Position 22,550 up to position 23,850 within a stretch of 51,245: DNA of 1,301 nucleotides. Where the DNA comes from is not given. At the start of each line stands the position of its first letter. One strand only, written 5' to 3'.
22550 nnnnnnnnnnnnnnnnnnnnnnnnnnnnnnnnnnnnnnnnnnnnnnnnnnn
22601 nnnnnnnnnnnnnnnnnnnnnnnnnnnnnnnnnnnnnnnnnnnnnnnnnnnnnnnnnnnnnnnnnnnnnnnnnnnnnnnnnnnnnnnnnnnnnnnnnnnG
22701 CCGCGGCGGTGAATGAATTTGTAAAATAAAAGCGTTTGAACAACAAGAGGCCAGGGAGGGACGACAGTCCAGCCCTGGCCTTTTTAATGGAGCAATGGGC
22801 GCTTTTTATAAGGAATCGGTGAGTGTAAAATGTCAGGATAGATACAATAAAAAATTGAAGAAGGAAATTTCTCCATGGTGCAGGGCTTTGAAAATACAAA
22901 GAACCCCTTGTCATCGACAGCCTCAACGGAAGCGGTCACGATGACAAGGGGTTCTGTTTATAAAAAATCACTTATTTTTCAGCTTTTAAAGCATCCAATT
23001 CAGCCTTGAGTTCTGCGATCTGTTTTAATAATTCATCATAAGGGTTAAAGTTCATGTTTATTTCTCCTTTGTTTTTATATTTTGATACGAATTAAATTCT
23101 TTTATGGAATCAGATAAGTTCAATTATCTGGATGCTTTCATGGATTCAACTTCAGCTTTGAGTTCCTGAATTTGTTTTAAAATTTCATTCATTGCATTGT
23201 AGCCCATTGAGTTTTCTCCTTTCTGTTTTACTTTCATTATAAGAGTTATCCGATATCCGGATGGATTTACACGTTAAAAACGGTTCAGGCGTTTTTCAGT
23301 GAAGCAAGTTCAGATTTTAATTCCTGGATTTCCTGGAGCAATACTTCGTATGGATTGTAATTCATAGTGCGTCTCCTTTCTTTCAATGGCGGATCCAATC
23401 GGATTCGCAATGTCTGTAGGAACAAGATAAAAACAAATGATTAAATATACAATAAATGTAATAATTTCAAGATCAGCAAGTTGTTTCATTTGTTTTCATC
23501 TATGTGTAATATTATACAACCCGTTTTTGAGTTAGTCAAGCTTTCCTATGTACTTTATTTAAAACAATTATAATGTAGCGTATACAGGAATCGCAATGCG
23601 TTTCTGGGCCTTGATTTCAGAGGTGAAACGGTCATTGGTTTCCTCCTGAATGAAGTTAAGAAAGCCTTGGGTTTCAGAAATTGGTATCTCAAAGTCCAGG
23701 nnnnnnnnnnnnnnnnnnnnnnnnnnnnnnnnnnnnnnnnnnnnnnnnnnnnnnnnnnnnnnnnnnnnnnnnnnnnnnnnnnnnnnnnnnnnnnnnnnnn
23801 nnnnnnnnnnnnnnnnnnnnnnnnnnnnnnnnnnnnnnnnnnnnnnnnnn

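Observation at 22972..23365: Three tandem paralogous genes for 26-27-aa coiled-coil micropeptides, absent from the ORF track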

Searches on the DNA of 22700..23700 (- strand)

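Call 32: search_rna_families(source=window, start=22700, end=23700, threshold=evalue, max_evalue=10)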
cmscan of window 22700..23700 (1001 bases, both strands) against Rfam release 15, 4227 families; matches with E-value up to 10: 13.
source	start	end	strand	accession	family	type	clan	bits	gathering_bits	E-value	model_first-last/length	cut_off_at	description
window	22843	22959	+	RF02319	TtnuHACA12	Gene; snRNA; snoRNA; HACA-box;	-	29.4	80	0.054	1-131/131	no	Tetrahymena snoRNA TtnuHACA12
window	22971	23048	-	RF00532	snoMe18S-Um1356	Gene; snRNA; snoRNA; CD-box;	CL00054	20.8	50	3.7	1-86/86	no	Small nucleolar RNA Me18S-Um1356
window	23422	23505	+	RF03926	MIR1435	Gene; miRNA;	-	19.4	94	5.2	47-135/186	no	MIR1435 microRNA precursor family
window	23105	23174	-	RF02406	snoR120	Gene; snRNA; snoRNA; CD-box;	-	19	55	5.8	1-74/74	no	Small nucleolar RNA snoR120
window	22992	23047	-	RF00538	snoCD11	Gene; snRNA; snoRNA; CD-box;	-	17.1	60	4.8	1-75/75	no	Small nucleolar RNA CD11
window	23315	23351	-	RF01377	CRISPR-DR64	Gene; CRISPR;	CL00015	16.9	40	6.8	1-37/37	no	CRISPR RNA direct repeat element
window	22835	22877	+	RF03084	DUF2815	Gene; sRNA;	-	16.8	41.2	4.8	1-62/62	no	DUF2815 RNA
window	23205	23263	-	RF02980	freshwater-2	Cis-reg;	-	16.8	49.9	9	1-84/84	no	freshwater-2 RNA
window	22898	23106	-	RF02376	antisense_SR1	Gene; sRNA;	-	14.6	45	3.6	1-210/210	no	SR1 sRNA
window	22894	22963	-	RF04199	MIR6027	Gene; miRNA;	-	14.5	95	6.1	1-159/159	no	MIR6027 microRNA precursor family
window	22903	22953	+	RF00646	mir-204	Gene; miRNA;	-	13.7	48.4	4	17-72/89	no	mir-204 microRNA precursor family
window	22902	22952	-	RF00646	mir-204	Gene; miRNA;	-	13.2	48.4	5.5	17-72/89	no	mir-204 microRNA precursor family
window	23200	23239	-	RF02158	NPPA-AS1_3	Gene; lncRNA;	-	11.8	55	8.7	1-108/108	no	NPPA antisense RNA 1 conserved region 3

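Call 40: search_dna_similar(query=window:22890-23540:-, collection=plasmids, mode=distant, max_evalue=0.01)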
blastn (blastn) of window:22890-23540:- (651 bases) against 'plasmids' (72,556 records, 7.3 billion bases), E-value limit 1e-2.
No match.

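Call 41: search_dna_similar(query=window:22890-23540:-, collection=phages, mode=distant, max_evalue=0.01)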
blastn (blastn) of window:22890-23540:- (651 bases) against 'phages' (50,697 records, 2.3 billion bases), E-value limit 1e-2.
No match.

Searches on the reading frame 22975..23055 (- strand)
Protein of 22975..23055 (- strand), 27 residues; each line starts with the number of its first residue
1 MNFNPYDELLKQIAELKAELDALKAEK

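Call 8: search_protein_families(library=pfam, proteins=[window:22975-23055:-], max_evalue=1)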
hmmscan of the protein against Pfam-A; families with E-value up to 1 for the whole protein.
seq(27 aa): 4 families
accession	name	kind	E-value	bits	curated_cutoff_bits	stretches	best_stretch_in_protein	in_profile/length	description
PF00831.28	Ribosomal_L29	-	0.017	15.5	24.5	1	7-26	9-28/57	Ribosomal L29 protein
PF08663.15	HalX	-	0.022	15.6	23.2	1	6-24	37-55/68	HalX domain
PF04977.20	DivIC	-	0.031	14.5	28.9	1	5-26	18-39/80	Septum formation initiator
PF24319.2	DUF7491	-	0.059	14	30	1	6-27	65-86/90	Coiled-coil region of unknown function (DUF7491)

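Call 9: search_protein_families(library=ncbifam, proteins=[window:22975-23055:-], max_evalue=10)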
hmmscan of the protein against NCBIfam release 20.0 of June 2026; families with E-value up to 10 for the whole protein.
seq(27 aa): 2 families
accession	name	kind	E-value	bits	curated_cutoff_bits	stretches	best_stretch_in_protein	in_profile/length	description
TIGR00012.1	L29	equivalog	0.013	15.5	22.6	1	7-27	8-28/56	50S ribosomal protein L29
NF047331.1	phage_HTJ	equivalog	0.049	13.4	33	1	4-25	29-50/59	phage head-tail joining protein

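Call 11: find_related_loci(query=A1, collection=viral_contigs, flank=3000)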
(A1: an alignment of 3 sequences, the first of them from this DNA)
Query A1 (27 aa) in viral_contigs; peptide patterns used: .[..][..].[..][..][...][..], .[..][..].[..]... (x = any residue, [..] = any of these).
211 stretches matched a pattern, but none encodes a relative of the query by tblastn (E <= 1e-3).

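Call 12: find_related_loci(query=A1, collection=genome_contigs, flank=5000)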
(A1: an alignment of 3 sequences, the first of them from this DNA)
Query A1 (27 aa) in genome_contigs; peptide patterns used: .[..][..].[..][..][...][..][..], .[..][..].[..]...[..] (x = any residue, [..] = any of these).
252 stretches matched a pattern, but none encodes a relative of the query by tblastn (E <= 1e-3).

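Call 67: search_protein_families(library=ncbifam, alignment_id=A7, max_evalue=0.1)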
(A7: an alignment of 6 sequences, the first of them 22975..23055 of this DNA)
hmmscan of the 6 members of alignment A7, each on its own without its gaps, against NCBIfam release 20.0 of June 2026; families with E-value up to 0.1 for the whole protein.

A. member 1, window:22975-23055:- (27 aa): 2 families
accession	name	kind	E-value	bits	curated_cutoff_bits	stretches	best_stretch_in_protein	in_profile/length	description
TIGR00012.1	L29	equivalog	0.013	15.5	22.6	1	7-27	8-28/56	50S ribosomal protein L29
NF047331.1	phage_HTJ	equivalog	0.049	13.4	33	1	4-25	29-50/59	phage head-tail joining protein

B. families by the number of members that match (of 6 scanned): 5 families
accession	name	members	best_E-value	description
TIGR00012.1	L29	1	0.013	50S ribosomal protein L29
NF050045.1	rSAM_RiPP_KGR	1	0.048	KGR family RaS-RiPP peptide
NF047331.1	phage_HTJ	1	0.049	phage head-tail joining protein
NF004433.0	PRK05771.3-2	1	0.083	V-type ATP synthase subunit I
NF003556.0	PRK05222.1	1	0.087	5-methyltetrahydropteroyltriglutamate--homocysteine S-methyltransferase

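Call 68: search_protein_families(library=pfam, alignment_id=A7, max_evalue=0.1)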
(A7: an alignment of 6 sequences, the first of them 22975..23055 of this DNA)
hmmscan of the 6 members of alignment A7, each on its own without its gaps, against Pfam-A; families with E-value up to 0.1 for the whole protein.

A. member 1, window:22975-23055:- (27 aa): 4 families
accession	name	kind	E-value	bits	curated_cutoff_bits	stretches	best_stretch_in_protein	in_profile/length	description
PF00831.28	Ribosomal_L29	-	0.017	15.5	24.5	1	7-26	9-28/57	Ribosomal L29 protein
PF08663.15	HalX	-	0.022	15.6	23.2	1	6-24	37-55/68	HalX domain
PF04977.20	DivIC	-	0.031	14.5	28.9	1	5-26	18-39/80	Septum formation initiator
PF24319.2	DUF7491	-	0.059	14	30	1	6-27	65-86/90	Coiled-coil region of unknown function (DUF7491)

B. families by the number of members that match (of 6 scanned): 8 families
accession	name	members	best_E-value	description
PF02183.23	HALZ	3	0.0043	Homeobox associated leucine zipper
PF06005.17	ZapB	2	0.012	Cell division protein ZapB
PF18570.6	Nup54_57_C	1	0.016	NUP57/Nup54 C-terminal domain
PF00831.28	Ribosomal_L29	1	0.017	Ribosomal L29 protein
PF08663.15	HalX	1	0.022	HalX domain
PF04977.20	DivIC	1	0.031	Septum formation initiator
PF05957.18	DUF883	1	0.032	DUF883 N-terminal domain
PF24319.2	DUF7491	1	0.059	Coiled-coil region of unknown function (DUF7491)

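Call 69: search_solved_structures(query=A7, max_evalue=1, show_alignments=3)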
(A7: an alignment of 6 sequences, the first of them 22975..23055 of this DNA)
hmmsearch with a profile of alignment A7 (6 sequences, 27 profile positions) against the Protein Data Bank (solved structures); distinct sequences matched with E-value up to 1: 22.
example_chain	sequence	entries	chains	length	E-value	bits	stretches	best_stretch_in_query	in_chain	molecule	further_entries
6mi4_A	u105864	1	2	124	5.9e-06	29.1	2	7-25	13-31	NF-kB ESSENTIAL MODULATOR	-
6mi3_A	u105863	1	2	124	5.9e-06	29.1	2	7-25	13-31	NF-kB ESSENTIAL MODULATOR,NF-kappa-B essential modulator,NF-kB ESSENTIAL MODULATOR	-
3v86_A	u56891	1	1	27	0.00087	22.2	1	12-26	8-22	De novo design helix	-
4dzn_A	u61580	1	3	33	0.011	18.7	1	11-25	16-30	COILED-COIL PEPTIDE CC-PIL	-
6m6a_M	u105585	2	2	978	0.018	17.9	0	13-23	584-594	Transcription-repair-coupling factor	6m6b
13jq_A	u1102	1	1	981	0.085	15.8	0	13-23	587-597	Transcription-repair-coupling factor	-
9e5c_1c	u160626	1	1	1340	0.13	15.2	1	9-24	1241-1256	CMF5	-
4dzm_A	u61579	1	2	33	0.15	15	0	11-26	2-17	COILED-COIL PEPTIDE CC-DI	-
6wwe_K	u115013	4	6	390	0.17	14.9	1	13-26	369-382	Kinesin-like protein KIF14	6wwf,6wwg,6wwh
5eof_A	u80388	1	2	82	0.25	14.3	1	7-26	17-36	Optineurin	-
9eho_h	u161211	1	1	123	0.25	14.3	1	7-25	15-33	60S ribosomal protein L35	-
3gee_A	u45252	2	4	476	0.36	13.8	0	7-23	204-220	tRNA modification GTPase mnmE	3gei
6v82_B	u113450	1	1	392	0.37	13.8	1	7-25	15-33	Tryptophan synthase beta chain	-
2qa7_A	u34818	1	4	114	0.44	13.5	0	9-26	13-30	Huntingtin-interacting protein 1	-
3i00_A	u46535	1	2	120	0.46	13.5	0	9-26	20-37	Huntingtin-interacting protein 1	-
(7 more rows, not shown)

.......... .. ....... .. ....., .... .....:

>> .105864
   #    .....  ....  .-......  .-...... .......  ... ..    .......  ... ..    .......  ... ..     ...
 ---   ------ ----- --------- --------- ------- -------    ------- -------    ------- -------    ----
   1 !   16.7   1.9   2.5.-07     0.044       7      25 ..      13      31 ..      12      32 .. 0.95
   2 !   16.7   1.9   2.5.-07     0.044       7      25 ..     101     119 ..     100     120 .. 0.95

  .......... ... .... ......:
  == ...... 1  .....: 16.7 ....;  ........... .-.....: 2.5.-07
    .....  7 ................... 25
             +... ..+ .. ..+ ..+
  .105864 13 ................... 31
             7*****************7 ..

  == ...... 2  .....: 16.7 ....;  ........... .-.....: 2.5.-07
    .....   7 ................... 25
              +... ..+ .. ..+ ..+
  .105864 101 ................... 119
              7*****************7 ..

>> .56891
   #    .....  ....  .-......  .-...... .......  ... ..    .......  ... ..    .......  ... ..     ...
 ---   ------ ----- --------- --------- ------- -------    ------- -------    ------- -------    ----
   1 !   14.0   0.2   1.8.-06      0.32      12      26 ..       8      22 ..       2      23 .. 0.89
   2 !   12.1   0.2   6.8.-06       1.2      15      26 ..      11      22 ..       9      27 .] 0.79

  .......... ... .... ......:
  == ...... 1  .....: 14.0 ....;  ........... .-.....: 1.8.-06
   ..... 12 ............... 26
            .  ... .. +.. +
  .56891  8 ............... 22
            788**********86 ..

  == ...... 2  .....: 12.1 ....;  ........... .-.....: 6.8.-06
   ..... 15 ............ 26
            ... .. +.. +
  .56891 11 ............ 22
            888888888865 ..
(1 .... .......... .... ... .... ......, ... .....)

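Call 84: search_protein_families(library=phrogs, proteins=[window:22975-23055:-], max_evalue=0.01)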
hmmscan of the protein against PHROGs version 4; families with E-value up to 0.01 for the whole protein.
seq(27 aa): 0 families
